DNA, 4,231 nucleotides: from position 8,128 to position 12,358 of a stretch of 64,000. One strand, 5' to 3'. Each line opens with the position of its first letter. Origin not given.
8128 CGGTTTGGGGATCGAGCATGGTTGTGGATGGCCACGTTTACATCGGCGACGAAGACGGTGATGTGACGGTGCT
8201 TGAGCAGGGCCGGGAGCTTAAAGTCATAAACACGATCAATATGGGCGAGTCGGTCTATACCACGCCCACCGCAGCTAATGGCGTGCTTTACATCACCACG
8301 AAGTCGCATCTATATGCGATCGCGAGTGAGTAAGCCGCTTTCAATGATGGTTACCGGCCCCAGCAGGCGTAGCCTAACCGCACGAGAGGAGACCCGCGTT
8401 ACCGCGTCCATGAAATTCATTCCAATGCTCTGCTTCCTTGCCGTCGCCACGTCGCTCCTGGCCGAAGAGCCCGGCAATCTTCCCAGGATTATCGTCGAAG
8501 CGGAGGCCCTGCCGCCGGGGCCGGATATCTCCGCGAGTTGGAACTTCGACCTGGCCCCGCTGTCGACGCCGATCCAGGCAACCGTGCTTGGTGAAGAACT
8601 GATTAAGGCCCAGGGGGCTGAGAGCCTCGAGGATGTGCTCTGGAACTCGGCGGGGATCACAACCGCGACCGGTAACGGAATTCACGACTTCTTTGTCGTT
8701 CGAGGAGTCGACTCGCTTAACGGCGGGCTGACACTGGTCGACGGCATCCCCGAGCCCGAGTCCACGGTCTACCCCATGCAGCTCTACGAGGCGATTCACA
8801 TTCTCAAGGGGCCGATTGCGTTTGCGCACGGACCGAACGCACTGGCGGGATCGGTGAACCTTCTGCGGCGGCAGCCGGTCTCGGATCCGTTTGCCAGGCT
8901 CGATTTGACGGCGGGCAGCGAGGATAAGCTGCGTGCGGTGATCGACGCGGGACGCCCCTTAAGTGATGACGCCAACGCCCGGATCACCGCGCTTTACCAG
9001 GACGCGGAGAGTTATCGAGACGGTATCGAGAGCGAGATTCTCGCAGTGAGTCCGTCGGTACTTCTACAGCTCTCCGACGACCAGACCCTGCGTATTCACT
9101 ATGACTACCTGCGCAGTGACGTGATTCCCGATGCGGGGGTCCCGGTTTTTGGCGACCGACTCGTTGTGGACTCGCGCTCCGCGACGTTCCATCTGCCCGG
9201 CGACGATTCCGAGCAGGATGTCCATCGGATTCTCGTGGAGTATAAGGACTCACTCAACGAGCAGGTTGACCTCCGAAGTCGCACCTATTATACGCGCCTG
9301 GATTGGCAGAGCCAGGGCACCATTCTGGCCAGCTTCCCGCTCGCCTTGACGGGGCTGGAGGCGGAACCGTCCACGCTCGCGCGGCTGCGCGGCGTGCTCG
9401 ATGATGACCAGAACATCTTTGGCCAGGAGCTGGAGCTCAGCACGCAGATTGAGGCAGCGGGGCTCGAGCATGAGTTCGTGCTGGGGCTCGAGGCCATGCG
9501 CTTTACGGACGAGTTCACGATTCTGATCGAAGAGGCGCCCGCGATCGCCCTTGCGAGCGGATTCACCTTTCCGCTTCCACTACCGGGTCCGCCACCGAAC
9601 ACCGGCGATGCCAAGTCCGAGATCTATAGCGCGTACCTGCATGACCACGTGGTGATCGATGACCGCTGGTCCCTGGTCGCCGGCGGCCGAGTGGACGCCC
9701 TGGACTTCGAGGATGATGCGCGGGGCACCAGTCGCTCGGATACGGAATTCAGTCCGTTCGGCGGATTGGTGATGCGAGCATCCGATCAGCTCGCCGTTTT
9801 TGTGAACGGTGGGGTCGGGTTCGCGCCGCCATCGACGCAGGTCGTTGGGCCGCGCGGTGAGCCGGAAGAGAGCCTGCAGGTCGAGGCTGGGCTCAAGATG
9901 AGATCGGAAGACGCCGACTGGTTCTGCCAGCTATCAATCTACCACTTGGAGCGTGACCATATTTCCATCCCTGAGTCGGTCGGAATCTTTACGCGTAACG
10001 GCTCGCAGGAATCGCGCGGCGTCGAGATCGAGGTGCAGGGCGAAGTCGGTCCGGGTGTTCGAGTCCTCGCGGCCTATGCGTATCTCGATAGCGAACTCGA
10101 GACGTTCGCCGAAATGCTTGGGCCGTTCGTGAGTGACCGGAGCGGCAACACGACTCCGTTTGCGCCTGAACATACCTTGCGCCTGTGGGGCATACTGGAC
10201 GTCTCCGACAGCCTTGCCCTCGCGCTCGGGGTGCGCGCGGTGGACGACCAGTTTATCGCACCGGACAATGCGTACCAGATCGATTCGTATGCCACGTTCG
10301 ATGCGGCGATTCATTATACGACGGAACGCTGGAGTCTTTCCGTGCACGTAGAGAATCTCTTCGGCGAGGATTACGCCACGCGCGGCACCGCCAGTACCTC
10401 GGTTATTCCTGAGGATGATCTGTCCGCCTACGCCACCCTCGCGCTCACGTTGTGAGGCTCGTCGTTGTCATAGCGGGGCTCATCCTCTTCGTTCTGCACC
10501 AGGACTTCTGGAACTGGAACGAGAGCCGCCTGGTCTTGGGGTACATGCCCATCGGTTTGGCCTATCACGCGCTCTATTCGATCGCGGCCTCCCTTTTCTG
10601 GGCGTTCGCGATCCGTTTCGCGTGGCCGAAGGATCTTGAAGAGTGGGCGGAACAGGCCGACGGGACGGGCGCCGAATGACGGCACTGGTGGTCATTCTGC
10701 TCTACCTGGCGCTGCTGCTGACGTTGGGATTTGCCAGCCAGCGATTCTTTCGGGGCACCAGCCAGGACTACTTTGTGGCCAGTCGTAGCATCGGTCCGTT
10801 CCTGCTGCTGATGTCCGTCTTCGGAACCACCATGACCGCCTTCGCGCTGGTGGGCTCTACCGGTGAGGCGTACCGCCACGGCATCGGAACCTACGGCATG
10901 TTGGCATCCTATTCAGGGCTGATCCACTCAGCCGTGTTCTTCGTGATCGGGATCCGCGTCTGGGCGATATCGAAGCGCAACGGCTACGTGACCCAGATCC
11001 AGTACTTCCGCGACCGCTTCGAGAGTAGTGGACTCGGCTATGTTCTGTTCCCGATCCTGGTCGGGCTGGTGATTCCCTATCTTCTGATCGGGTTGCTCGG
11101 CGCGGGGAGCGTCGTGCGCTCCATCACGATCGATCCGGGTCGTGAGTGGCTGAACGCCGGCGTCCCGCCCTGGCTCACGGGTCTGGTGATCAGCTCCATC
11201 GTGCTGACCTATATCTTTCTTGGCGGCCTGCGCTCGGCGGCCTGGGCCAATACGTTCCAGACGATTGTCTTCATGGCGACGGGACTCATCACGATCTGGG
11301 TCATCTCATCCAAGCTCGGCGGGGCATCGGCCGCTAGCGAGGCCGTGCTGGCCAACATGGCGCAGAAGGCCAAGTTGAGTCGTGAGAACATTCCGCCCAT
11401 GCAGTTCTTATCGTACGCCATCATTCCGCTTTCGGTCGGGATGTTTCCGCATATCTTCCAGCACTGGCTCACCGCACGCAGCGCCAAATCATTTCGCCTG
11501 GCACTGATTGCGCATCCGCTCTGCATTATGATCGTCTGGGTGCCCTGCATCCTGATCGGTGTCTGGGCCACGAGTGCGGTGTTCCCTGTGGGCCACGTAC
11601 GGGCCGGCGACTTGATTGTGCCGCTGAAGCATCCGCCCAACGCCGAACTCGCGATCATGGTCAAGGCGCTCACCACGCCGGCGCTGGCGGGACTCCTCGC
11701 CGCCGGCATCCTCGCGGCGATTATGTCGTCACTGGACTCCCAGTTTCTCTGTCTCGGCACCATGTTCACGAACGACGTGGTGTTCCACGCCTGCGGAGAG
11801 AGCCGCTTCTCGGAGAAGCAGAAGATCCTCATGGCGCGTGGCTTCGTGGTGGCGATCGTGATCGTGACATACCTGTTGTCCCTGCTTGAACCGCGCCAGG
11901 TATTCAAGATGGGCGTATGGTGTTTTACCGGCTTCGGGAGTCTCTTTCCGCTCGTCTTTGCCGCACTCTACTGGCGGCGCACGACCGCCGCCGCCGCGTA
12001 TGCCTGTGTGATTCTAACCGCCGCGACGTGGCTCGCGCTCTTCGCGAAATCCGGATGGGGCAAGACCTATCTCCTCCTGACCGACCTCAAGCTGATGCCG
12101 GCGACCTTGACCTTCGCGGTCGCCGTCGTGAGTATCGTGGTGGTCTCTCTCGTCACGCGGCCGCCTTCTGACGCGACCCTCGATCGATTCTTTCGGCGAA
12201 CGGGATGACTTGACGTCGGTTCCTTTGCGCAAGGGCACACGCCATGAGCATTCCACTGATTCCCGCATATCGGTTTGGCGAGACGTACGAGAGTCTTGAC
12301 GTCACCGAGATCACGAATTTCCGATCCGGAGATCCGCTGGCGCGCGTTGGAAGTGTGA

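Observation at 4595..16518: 12-kb colinear plus-strand cluster linking PQQ-propeller proteins, a TonB-dependent receptor, a DUF3311/SSS transporter and the reductive module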

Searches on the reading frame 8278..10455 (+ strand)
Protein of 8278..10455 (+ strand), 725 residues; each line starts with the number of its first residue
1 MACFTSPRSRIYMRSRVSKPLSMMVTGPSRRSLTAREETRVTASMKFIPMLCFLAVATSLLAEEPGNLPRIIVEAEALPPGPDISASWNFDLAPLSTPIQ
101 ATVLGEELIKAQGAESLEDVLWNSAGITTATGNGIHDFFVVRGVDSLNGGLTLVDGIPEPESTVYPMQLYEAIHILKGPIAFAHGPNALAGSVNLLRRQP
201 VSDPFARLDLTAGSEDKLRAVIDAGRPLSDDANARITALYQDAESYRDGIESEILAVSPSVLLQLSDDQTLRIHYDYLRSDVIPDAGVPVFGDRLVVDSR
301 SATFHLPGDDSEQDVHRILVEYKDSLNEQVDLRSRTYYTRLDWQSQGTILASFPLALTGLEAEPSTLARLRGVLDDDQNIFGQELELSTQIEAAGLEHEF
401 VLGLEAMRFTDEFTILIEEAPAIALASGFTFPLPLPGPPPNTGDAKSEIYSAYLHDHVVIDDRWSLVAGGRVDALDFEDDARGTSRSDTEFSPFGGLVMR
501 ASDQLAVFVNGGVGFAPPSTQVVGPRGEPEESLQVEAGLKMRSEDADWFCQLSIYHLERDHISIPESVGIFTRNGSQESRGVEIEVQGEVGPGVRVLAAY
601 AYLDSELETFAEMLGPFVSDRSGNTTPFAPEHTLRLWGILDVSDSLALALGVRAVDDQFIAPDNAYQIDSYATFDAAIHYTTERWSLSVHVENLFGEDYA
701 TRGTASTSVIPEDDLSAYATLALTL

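Call 3: search_protein_families(library=pfam, proteins=[window:8278-10455:+])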
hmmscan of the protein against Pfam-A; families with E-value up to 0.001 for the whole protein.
window:8278-10455:+ (725 aa): 2 families
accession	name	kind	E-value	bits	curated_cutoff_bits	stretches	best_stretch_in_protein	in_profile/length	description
PF00593.30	TonB_dep_Rec_b-barrel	-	1.2e-40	141.2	27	1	264-694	8-436/436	TonB dependent receptor-like, beta-barrel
PF07715.20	Plug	-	4.9e-15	56.4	23.9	1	96-191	4-106/107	TonB-dependent Receptor Plug Domain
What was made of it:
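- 8410..10455 (+): g3: TonB-dependent outer-membrane receptor of the siderophore-receptor subfamily. It is an accessory gene specific to this sub-lineage. Plug + barrel (call 3).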

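Call 4: search_protein_families(library=ncbifam, proteins=[window:8278-10455:+])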
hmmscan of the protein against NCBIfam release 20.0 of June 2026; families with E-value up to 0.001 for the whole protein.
window:8278-10455:+ (725 aa): 14 families
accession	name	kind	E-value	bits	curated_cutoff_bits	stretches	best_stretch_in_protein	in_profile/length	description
TIGR01783.1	TonB-siderophor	subfamily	2.5e-70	237.9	223.5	1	102-719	7-643/649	TonB-dependent siderophore receptor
NF007349.0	PRK09840.1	equivalog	3.2e-39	134.5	686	2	41-481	11-479/760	catecholate siderophore receptor Fiu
NF010651.0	PRK14050.1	equivalog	1.9e-32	112.2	884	1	98-701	80-706/730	TonB-dependent siderophore receptor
NF047944.1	FoxamRcptFoxA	equivalog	7.2e-31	107.2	1300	1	95-684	52-651/697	ferrioxamine B receptor FoxA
NF010650.0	PRK14049.1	equivalog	7.1e-29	100.5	904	1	95-681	80-680/729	ferrioxamine B receptor precursor protein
NF007465.0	PRK10044.1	equivalog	8.8e-27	93.6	803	1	98-701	80-702/726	ferrichrome porin FhuA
TIGR01786.1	TonB-hemlactrns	subfamily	4.7e-20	71.5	323.75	1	96-520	20-467/719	TonB-dependent hemoglobin/transferrin/lactoferrin family receptor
TIGR01785.1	TonB-hemin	subfamily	5.1e-20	71.5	316.85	1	96-521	17-444/677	TonB-dependent heme/hemoglobin receptor family protein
NF007447.0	PRK10003.1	equivalog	2.8e-19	68.9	666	1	89-702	71-706/727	ferric-rhodotorulic acid/ferric-coprogen receptor FhuE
NF049960.1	siderphRecptFauA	equivalog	2.5e-15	56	900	1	89-602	69-606/727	TonB-dependent alcaligin siderophore receptor FauA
TIGR01779.1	TonB-B12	equivalog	1.3e-14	53.7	599.7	2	102-244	50-200/614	TonB-dependent vitamin B12 receptor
NF007926.1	PRK10641.1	equivalog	1e-07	30.9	836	0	524-701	425-598/617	TonB-dependent vitamin B12 receptor BtuB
NF053590.1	TonB_dep_TOL0244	equivalog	1.2e-07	30.7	645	1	524-706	409-587/604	TOL_0244 family TonB-dependent receptor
NF049946.1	TonB_dep_CU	exception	3e-06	25.8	700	1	580-700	550-662/683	TonB-dependent receptor, CU motif-type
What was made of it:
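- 8410..10455 (+): TIGR01783 scores 238 bits against a cut-off of 223.5 (call 4).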

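Call 59: search_solved_structures(query=window:8410-10455:+, max_evalue=1e-10)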
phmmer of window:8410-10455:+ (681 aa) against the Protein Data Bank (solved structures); distinct sequences matched with E-value up to 1e-10: 27.
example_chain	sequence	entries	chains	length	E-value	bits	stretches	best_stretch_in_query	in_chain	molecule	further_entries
3qlb_A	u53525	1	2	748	9.6e-32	113.7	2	402-640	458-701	Enantio-pyochelin receptor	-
5fp1_A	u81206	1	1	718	4.5e-30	108.2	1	38-377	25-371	TONB-DEPENDENT SIDEROPHORE RECEPTOR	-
5fok_A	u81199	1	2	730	9.1e-30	107.2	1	38-247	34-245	IRON TRANSPORT OUTER MEMBRANE RECEPTOR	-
8a8c_A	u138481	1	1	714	5.9e-29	104.5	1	323-657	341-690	Ferrichrome outer membrane transporter/phage receptor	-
8a60_A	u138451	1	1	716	5.9e-29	104.5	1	323-657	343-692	Ferrichrome outer membrane transporter/phage receptor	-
5nec_A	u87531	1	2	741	6e-29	104.5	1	38-246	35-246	TonB-dependent siderophore receptor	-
1by3_A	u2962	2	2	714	1.1e-28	103.6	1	323-657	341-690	PROTEIN (FERRICHROME-IRON RECEPTOR PRECURSOR (FHUA)) | FERRIC HYDROXAMATE UPTAKE PROTEIN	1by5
6bpm_C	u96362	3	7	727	1.3e-28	103.4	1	36-436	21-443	Catecholate siderophore receptor Fiu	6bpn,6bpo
1xkw_A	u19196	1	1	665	3e-28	102.2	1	35-655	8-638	Fe(III)-pyochelin receptor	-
1fi1_A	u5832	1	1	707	6.8e-27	97.7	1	408-657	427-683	FERRICHROME-IRON RECEPTOR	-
1fcp_A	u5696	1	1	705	6.9e-27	97.7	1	408-657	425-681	PROTEIN (FERRIC HYDROXAMATE UPTAKE RECEPTOR)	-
1qff_A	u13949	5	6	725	7e-27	97.7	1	408-657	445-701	FERRIC HYDROXAMATE UPTAKE RECEPTOR | PROTEIN (FERRIC HYDROXAMATE UPTAKE RECEPTOR) | FERRIC HYDROXAMATE RECEPTOR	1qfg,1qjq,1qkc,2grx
2fcp_A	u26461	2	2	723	7e-27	97.7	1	408-657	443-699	PROTEIN (FERRIC HYDROXAMATE UPTAKE RECEPTOR) | FhuA iron-ferrichrome transporter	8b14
4cu4_A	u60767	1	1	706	7.5e-27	97.6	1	408-657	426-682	FERRICHROME-IRON RECEPTOR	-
6i96_A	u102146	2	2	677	1.7e-26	96.3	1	53-656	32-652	Metal-pseudopaline receptor CntO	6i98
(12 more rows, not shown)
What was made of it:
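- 8410..10455 (+): The nearest solved structures are FetA, FptA, FhuA, Fiu and CntO (call 59).
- Its nearest solved structures are pyochelin, ferrichrome, catecholate and pseudopaline receptors (call 59).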

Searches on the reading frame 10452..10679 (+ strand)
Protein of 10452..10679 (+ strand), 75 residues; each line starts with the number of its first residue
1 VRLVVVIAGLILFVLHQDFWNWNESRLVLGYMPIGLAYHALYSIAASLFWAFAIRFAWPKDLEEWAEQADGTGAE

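Call 3: search_protein_families(library=pfam, proteins=[window:10452-10679:+])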
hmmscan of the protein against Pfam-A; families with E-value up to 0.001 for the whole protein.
window:10452-10679:+ (75 aa): 1 family
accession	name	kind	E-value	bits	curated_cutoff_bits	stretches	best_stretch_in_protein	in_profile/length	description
PF11755.13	DUF3311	-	2.4e-10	40.7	30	1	8-64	4-59/61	Protein of unknown function (DUF3311)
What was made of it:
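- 10452..10679 (+): g4: DUF3311 small membrane protein, paired with the SSS permease. Its start overlaps the g3 stop (GTGA). PF11755 at 40.7 bits (call 3).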

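Call 4: search_protein_families(library=ncbifam, proteins=[window:10452-10679:+])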
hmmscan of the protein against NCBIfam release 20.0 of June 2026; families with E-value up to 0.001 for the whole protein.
window:10452-10679:+ (75 aa): 0 families

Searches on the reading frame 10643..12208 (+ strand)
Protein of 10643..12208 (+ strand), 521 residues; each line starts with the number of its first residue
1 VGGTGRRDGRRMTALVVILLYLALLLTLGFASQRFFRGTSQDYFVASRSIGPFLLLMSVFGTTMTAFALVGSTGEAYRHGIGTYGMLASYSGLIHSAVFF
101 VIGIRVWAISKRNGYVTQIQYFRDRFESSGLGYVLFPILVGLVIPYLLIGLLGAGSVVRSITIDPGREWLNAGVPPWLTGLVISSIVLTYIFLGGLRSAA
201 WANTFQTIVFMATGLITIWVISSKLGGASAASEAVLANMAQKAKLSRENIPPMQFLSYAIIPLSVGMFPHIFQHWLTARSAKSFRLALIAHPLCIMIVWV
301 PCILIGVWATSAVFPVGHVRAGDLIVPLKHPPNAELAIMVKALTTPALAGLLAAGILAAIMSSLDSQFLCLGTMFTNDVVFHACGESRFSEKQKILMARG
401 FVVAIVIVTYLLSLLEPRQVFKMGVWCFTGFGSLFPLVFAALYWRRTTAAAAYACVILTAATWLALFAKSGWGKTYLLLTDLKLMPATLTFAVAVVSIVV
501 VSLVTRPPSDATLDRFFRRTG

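Call 3: search_protein_families(library=pfam, proteins=[window:10643-12208:+])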
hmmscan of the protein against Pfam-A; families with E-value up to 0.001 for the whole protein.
window:10643-12208:+ (521 aa): 1 family
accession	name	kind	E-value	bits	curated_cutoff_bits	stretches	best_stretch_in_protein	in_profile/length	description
PF00474.23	SSF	-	2.1e-37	129.4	22.8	1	43-457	1-404/406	Sodium:solute symporter family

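Call 4: search_protein_families(library=ncbifam, proteins=[window:10643-12208:+])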
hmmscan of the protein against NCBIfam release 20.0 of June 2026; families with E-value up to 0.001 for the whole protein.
window:10643-12208:+ (521 aa): 7 families
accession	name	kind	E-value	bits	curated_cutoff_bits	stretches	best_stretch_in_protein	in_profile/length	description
TIGR00813.1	sss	superfamily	2.3e-38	132.3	184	1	43-457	1-409/411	sodium/solute symporter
TIGR02121.1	Na_Pro_sym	equivalog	1.3e-36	126.4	515.5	1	14-516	3-480/488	sodium/proline symporter PutP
TIGR02119.1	panF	equivalog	5.4e-29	101.5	328.05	1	15-466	4-437/471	sodium/pantothenate symporter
NF011948.0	PRK15419.1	equivalog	9.1e-23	80.9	955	1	14-517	7-485/502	sodium/proline symporter PutP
NF046076.1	monocarbox_MctP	equivalog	2.7e-17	62.6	625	1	15-502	2-474/481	monocarboxylate uptake permease MctP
NF007790.0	PRK10484.1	equivalog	1.3e-14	54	401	1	12-503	3-481/527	solute:sodium symporter family transporter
TIGR03648.1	Na_symport_lg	subfamily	4.5e-14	51.8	320.75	1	346-511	360-536/547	VC_2705 family sodium/solute symporter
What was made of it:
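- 10676..12208 (+): g5: sodium:solute symporter family permease. Its start overlaps the g4 stop (ATGA). The nearest curated families are PutP, PanF and MctP, all below their cut-offs (calls 3, 4).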
